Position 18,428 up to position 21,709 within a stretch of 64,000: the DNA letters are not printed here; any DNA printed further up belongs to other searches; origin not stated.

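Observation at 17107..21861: Co-oriented small ORF - alaS - PilZ protein, with alaS stop overlapping the PilZ start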

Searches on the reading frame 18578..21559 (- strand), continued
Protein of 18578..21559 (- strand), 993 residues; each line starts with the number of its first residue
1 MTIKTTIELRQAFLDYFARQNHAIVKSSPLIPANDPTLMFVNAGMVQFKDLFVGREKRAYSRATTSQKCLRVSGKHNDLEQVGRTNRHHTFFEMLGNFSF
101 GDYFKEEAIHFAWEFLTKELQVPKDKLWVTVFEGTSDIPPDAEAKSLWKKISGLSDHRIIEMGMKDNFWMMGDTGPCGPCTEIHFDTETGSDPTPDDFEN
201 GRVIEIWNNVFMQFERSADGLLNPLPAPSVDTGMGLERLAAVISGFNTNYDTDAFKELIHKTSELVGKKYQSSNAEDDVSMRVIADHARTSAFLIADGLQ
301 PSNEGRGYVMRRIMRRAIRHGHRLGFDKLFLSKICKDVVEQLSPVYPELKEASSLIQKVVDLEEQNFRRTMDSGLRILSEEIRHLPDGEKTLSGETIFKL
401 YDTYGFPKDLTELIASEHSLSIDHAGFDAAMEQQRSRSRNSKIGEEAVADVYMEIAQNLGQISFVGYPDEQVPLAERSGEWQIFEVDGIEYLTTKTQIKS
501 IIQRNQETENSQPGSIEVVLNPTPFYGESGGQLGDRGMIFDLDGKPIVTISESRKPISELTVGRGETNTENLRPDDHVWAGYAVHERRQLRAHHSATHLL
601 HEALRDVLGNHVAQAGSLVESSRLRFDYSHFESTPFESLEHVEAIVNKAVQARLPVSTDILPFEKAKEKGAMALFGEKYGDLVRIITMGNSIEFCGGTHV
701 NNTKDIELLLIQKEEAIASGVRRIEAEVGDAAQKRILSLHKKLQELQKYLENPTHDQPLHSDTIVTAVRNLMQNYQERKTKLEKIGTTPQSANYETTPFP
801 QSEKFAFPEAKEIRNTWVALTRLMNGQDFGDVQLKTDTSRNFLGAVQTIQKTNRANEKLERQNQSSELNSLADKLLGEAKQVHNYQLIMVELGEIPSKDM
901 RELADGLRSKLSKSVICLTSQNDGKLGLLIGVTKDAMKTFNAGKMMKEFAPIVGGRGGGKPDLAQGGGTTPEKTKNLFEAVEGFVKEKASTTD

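Call 32: find_encoding_contigs(protein=P0008, flank=7000, max_places=2)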
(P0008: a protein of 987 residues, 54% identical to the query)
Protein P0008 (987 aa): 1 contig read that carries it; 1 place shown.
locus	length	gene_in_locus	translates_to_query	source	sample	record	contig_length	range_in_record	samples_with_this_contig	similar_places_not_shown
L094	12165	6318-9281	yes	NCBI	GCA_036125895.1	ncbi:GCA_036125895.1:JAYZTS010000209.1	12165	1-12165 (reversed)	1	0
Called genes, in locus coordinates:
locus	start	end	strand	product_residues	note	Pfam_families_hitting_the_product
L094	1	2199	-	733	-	PF02190:LON_substr_bdg, PF07724:AAA_2 (faint), PF07728:AAA_5 (weak), PF00004:AAA, PF22667:Lon_lid, PF05362:Lon_C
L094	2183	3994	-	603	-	PF01590:GAF, PF13185:GAF_2, PF13492:GAF_3, PF00990:GGDEF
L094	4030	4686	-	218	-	-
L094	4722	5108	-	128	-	PF04379:DUF525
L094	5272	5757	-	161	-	-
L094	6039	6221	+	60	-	-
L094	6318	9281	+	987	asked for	PF01411:tRNA-synt_2c, PF07973:tRNA_SAD, PF02272:DHHA1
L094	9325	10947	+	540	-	PF07238:PilZ (weak)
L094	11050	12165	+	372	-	PF21075:GDH_ACT1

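Call 33: find_encoding_contigs(protein=P0013, flank=7000, max_places=2)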
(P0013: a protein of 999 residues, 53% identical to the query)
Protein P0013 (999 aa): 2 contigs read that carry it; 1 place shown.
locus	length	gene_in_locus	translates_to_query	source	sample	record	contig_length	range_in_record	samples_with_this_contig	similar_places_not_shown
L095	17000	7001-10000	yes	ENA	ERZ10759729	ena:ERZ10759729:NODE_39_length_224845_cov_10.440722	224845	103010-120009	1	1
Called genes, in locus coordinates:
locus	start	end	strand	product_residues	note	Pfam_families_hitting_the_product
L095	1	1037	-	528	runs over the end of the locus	-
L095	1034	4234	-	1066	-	PF13589:HATPase_c_3, PF01841:Transglut_core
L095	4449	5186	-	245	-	PF01464:SLT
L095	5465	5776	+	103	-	-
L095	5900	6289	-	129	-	PF05597:Phasin (weak)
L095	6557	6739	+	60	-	-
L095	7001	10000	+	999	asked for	PF01411:tRNA-synt_2c, PF07973:tRNA_SAD, PF02272:DHHA1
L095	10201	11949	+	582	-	PF07238:PilZ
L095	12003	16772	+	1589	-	PF21075:GDH_ACT1 (weak), PF21073:GDH_HM1 (weak), PF21076:GDH_ACT2, PF21077:GDH_ACT3, PF21078:GDH_HM3, PF05088:Bac_GDH_CD, PF00208:ELFV_dehydrog (faint), PF21074:GDH_C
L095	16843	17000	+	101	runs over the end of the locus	-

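Call 36: find_encoding_contigs(protein=P0015, flank=7000, max_places=1)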
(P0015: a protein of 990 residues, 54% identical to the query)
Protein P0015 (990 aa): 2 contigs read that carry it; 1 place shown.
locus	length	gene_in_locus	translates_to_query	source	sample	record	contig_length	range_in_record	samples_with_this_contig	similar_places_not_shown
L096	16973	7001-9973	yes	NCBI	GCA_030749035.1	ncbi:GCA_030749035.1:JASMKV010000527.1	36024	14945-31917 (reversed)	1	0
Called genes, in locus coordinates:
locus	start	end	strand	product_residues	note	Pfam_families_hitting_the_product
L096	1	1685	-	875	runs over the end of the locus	PF02190:LON_substr_bdg, PF00004:AAA, PF07724:AAA_2 (weak), PF07728:AAA_5 (weak), PF22667:Lon_lid, PF05362:Lon_C, PF13541:ChlI (weak)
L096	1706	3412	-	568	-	PF01590:GAF, PF13185:GAF_2, PF13492:GAF_3, PF00990:GGDEF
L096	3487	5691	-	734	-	PF00384:Molybdopterin, PF01568:Molydop_binding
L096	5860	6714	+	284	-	-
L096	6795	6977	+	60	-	-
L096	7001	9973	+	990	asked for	PF01411:tRNA-synt_2c, PF07973:tRNA_SAD, PF02272:DHHA1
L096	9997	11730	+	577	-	-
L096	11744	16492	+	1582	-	PF21077:GDH_ACT3, PF21078:GDH_HM3, PF05088:Bac_GDH_CD, PF21074:GDH_C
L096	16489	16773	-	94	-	PF00708:Acylphosphatase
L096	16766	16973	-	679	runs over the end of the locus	PF22745:Nlig-Ia, PF01653:DNA_ligase_aden, PF03120:OB_DNA_ligase, PF03119:DNA_ligase_ZBD (weak), PF12826:HHH_2, PF14520:HHH_5 (weak), PF00533:BRCT, PF12738:PTCB-BRCT (weak), +1 more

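Call 37: find_encoding_contigs(protein=P0017, flank=7000, max_places=1)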
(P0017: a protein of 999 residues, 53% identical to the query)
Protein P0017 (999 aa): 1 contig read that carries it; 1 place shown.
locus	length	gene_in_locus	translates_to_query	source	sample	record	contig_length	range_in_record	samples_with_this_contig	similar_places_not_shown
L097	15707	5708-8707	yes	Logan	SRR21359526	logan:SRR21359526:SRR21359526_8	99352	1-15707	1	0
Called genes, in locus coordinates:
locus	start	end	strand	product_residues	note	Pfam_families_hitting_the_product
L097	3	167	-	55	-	?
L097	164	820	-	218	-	PF02463:SMC_N (weak), PF00005:ABC_tran, PF13191:AAA_16 (weak), PF13304:AAA_21 (faint)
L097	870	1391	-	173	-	-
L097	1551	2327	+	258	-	PF03767:Acid_phosphat_B (faint), PF00702:Hydrolase (weak), PF25109:HAD_PNKP (faint)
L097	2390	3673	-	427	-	PF00285:Citrate_synt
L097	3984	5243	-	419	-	PF05221:AdoHcyase, PF00670:AdoHcyase_NAD, PF02826:2-Hacid_dh_C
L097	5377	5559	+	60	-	-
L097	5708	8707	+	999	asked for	PF01411:tRNA-synt_2c, PF07973:tRNA_SAD, PF02272:DHHA1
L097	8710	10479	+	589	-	PF07238:PilZ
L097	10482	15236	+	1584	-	PF21075:GDH_ACT1 (weak), PF21076:GDH_ACT2, PF21079:GDH_HM2, PF21077:GDH_ACT3, PF21078:GDH_HM3, PF05088:Bac_GDH_CD, PF21074:GDH_C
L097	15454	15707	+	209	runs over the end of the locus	PF00440:TetR_N, PF08359:TetR_C_4, PF17932:TetR_C_24 (weak)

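Call 38: find_encoding_contigs(protein=P0020, flank=7000, max_places=1)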
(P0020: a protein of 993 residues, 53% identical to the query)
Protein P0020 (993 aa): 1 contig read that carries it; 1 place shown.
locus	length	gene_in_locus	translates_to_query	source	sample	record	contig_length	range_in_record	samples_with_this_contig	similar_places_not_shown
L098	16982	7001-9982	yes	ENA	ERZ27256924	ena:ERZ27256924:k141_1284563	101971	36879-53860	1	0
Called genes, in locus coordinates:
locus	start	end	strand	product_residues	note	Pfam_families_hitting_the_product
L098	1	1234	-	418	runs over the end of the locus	PF00481:PP2C (weak), PF13672:PP2C_2, PF07228:SpoIIE (weak), PF00027:cNMP_binding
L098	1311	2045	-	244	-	PF01464:SLT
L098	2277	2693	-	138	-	PF05597:Phasin (weak)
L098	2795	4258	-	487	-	PF00413:Peptidase_M10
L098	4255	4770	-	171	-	-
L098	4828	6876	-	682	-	PF03169:OPT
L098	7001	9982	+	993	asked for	PF01411:tRNA-synt_2c, PF07973:tRNA_SAD, PF02272:DHHA1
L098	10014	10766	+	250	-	PF17820:PDZ_6 (weak)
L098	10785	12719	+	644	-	PF07238:PilZ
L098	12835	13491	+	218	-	PF02085:Cytochrom_CIII (faint), PF09699:Paired_CXXCH_1 (faint), PF22113:Mtrc-MtrF_II-IV_dom (faint), PF14522:Cytochrome_C7 (weak), PF14537:Cytochrom_c3_2 (weak)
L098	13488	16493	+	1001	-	PF12838:Fer4_7 (weak), PF13183:Fer4_8 (faint), PF13247:Fer4_11 (weak)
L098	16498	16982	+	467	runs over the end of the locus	PF03916:NrfD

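Call 39: find_encoding_contigs(protein=P0036, flank=7000, max_places=1)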
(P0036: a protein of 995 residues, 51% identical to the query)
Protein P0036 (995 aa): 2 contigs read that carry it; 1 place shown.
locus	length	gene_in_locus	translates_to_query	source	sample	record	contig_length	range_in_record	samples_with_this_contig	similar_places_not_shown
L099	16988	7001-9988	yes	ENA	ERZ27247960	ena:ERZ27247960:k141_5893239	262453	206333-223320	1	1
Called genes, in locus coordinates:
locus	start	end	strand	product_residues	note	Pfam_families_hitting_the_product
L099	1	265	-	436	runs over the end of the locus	PF13393:tRNA-synt_His, PF00587:tRNA-synt_2b, PF03129:HGTP_anticodon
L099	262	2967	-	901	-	PF02190:LON_substr_bdg, PF00004:AAA, PF07728:AAA_5 (weak), PF22667:Lon_lid, PF05362:Lon_C, PF13541:ChlI (weak)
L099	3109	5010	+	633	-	PF01546:Peptidase_M20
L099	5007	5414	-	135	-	-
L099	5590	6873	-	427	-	PF12704:MacB_PCD, PF02687:FtsX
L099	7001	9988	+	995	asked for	PF01411:tRNA-synt_2c, PF07973:tRNA_SAD, PF02272:DHHA1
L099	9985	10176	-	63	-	-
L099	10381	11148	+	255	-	PF17131:TP_0789-like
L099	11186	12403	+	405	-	PF12704:MacB_PCD, PF02687:FtsX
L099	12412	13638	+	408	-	PF12704:MacB_PCD, PF02687:FtsX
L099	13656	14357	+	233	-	PF02463:SMC_N (faint), PF00005:ABC_tran, PF13304:AAA_21 (faint)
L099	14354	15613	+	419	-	-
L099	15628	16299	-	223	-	PF05552:MS_channel_1st_1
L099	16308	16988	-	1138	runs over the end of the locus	PF00128:Alpha-amylase, PF16657:Malt_amylase_C, PF18085:Mak_N_cap (weak)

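Call 72: find_encoding_contigs(protein=P0061, flank=8000, max_places=2)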
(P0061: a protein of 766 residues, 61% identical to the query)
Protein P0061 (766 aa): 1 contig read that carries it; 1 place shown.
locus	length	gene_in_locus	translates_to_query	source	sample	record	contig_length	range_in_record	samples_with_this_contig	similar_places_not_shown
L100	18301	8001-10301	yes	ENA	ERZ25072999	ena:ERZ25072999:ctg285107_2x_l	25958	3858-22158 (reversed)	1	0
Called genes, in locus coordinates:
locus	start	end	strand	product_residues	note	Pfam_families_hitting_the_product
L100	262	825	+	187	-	PF00440:TetR_N, PF13977:TetR_C_6 (weak)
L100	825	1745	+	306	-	PF00296:Bac_luciferase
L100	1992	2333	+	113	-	PF00296:Bac_luciferase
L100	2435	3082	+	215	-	-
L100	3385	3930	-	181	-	PF00583:Acetyltransf_1 (weak), PF13508:Acetyltransf_7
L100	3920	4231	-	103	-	PF08681:TacA1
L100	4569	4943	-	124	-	PF07238:PilZ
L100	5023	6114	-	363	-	PF10023:Aminopep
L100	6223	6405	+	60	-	-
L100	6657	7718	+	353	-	-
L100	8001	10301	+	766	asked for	PF01411:tRNA-synt_2c, PF07973:tRNA_SAD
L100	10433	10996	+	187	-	PF02272:DHHA1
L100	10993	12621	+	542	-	PF07238:PilZ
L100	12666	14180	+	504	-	PF21075:GDH_ACT1, PF21076:GDH_ACT2 (weak)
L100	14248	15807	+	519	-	PF21077:GDH_ACT3, PF21078:GDH_HM3, PF05088:Bac_GDH_CD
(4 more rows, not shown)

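Call 73: find_encoding_contigs(protein=P0010, flank=8000, max_places=2)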
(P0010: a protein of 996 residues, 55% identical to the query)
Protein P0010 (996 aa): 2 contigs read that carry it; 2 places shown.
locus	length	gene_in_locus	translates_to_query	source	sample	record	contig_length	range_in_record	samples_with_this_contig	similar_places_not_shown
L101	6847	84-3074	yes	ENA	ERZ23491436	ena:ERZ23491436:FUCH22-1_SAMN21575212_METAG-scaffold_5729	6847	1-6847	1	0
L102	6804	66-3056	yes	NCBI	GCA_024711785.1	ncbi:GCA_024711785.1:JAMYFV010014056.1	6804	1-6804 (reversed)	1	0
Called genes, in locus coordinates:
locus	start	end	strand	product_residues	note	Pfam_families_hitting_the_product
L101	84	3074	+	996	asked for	PF01411:tRNA-synt_2c, PF07973:tRNA_SAD, PF02272:DHHA1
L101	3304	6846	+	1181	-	?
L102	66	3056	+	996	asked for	PF01411:tRNA-synt_2c, PF07973:tRNA_SAD, PF02272:DHHA1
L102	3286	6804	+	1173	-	?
